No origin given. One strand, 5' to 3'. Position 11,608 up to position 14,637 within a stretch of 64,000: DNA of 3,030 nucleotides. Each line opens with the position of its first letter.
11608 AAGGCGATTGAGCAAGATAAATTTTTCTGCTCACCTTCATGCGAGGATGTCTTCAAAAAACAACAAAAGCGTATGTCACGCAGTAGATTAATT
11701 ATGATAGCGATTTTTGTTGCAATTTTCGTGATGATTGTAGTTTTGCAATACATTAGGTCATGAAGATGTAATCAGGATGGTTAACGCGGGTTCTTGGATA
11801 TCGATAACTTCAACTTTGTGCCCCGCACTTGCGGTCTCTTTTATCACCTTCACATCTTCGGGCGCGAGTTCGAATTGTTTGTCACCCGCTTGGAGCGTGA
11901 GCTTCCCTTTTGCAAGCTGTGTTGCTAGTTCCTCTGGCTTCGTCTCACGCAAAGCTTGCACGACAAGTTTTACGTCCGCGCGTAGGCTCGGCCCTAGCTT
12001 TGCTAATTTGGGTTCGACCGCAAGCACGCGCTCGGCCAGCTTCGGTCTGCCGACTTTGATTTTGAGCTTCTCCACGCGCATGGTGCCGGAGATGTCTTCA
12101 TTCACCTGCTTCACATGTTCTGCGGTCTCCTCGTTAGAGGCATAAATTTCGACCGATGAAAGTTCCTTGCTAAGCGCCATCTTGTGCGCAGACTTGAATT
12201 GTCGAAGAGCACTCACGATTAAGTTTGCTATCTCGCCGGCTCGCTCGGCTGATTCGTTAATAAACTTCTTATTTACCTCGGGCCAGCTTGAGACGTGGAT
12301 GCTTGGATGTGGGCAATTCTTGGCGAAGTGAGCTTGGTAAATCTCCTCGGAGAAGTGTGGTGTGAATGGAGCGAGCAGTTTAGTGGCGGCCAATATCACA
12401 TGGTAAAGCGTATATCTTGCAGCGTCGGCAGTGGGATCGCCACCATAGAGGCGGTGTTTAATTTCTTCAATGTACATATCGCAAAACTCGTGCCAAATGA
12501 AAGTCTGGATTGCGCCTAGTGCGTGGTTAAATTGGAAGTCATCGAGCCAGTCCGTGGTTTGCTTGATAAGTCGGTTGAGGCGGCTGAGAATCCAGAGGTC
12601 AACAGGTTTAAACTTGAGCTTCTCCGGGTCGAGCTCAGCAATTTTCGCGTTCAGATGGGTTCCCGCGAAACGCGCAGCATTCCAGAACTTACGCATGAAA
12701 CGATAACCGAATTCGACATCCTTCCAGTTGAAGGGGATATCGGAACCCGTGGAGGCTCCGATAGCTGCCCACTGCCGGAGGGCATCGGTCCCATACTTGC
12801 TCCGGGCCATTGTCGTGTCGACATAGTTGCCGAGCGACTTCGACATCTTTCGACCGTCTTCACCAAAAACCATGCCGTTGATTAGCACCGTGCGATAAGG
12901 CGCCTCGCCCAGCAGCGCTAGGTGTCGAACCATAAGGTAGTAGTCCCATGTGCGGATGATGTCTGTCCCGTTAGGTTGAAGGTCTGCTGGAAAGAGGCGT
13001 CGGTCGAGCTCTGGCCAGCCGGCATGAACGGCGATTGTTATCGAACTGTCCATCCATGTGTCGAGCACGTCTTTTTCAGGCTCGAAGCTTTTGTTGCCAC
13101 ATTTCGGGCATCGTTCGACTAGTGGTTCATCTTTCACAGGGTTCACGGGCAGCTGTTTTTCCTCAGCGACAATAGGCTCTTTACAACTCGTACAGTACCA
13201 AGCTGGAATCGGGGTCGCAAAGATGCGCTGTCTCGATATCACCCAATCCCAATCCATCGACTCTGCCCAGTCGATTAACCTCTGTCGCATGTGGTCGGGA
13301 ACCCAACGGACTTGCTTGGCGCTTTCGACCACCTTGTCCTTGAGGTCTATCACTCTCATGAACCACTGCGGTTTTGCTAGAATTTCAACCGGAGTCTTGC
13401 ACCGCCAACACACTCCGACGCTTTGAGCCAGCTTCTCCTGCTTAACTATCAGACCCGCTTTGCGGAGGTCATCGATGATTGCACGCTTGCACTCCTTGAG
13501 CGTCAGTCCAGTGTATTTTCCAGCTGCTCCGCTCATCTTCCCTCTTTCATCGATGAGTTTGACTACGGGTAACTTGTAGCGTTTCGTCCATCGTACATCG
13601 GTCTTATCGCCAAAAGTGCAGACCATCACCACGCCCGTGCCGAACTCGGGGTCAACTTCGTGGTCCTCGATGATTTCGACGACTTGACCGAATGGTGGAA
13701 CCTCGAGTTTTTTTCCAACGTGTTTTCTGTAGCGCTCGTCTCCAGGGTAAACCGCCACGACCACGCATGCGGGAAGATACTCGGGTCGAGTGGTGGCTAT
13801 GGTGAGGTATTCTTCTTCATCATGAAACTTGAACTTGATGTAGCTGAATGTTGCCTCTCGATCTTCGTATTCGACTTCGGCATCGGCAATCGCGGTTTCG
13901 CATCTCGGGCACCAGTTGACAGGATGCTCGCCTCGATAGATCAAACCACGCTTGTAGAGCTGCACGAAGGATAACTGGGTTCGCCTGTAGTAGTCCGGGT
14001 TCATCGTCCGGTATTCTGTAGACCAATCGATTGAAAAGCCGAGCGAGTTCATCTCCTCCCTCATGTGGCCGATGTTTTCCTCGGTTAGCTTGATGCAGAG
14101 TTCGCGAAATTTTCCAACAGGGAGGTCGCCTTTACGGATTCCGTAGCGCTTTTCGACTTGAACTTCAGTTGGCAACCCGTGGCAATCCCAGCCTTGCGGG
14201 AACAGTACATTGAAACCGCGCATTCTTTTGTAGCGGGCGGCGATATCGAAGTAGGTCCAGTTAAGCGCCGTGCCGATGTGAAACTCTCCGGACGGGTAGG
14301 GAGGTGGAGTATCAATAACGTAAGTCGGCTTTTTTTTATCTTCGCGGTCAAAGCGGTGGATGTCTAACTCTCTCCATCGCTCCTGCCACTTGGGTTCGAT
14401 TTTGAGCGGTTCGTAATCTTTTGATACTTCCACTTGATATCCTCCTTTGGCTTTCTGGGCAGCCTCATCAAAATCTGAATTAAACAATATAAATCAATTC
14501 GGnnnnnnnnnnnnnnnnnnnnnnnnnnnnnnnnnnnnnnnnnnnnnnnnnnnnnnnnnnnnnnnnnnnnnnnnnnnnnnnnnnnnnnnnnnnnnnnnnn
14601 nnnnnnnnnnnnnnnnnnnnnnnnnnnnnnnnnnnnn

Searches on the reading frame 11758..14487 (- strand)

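Call 39: search_protein_families(library=ncbifam, proteins=[window:11758-14487:-], max_evalue=1e-10)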
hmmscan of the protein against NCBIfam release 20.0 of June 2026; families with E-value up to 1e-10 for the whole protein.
window:11758-14487:- (909 aa): 15 families
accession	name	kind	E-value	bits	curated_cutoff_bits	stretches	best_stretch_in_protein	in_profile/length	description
NF009687.0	PRK13208.1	equivalog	0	1035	738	1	19-819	4-797/801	valine--tRNA ligase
TIGR00422.1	valS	equivalog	4.7e-284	944.6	612.1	1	22-870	2-848/863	valine--tRNA ligase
NF004349.1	PRK05729.1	equivalog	3.4e-186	621.1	704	1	23-836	2-795/860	valine--tRNA ligase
NF000540.1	alt_ValS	exception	1.3e-175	585.7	900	2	126-808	126-826/827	valine--tRNA ligase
TIGR00392.1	ileS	equivalog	1.8e-158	529.4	621.4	2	272-791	313-859/861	isoleucine--tRNA ligase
NF011492.0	PRK14900.1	equivalog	3.4e-157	525.1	1783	1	19-816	7-804/1044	valine--tRNA ligase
NF000258.1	MupB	exception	5.8e-91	305.8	1900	2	281-856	307-892/1033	mupirocin-resistant isoleucine--tRNA ligase MupB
NF008957.0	PRK12300.1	subfamily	3.5e-85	286.7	677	2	28-249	7-239/946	leucine--tRNA ligase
NF040702.1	ileS_w_GNAT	exception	2.1e-81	274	1999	2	270-800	493-1035/1100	isoleucine--tRNA ligase, N-acetyltransferase domain-containing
NF000257.1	MupA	exception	1.3e-73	248.3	1900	2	278-781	300-817/1024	mupirocin-resistant isoleucine--tRNA ligase MupA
TIGR00396.1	leuS_bact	equivalog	5.7e-73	246.4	548.4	2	25-206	1-168/843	leucine--tRNA ligase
TIGR00395.1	leuS_arch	equivalog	3.2e-72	243.9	648.5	2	29-248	2-232/938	leucine--tRNA ligase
TIGR00398.1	metG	equivalog_domain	1.8e-31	109.4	336.35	2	57-208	2-138/530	methionine--tRNA ligase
NF008900.0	PRK12267.1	equivalog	2e-25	89.4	598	1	471-830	221-572/648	methionine--tRNA ligase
NF001100.0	PRK00133.1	equivalog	5e-21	74.9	587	0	55-202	6-138/676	methionine--tRNA ligase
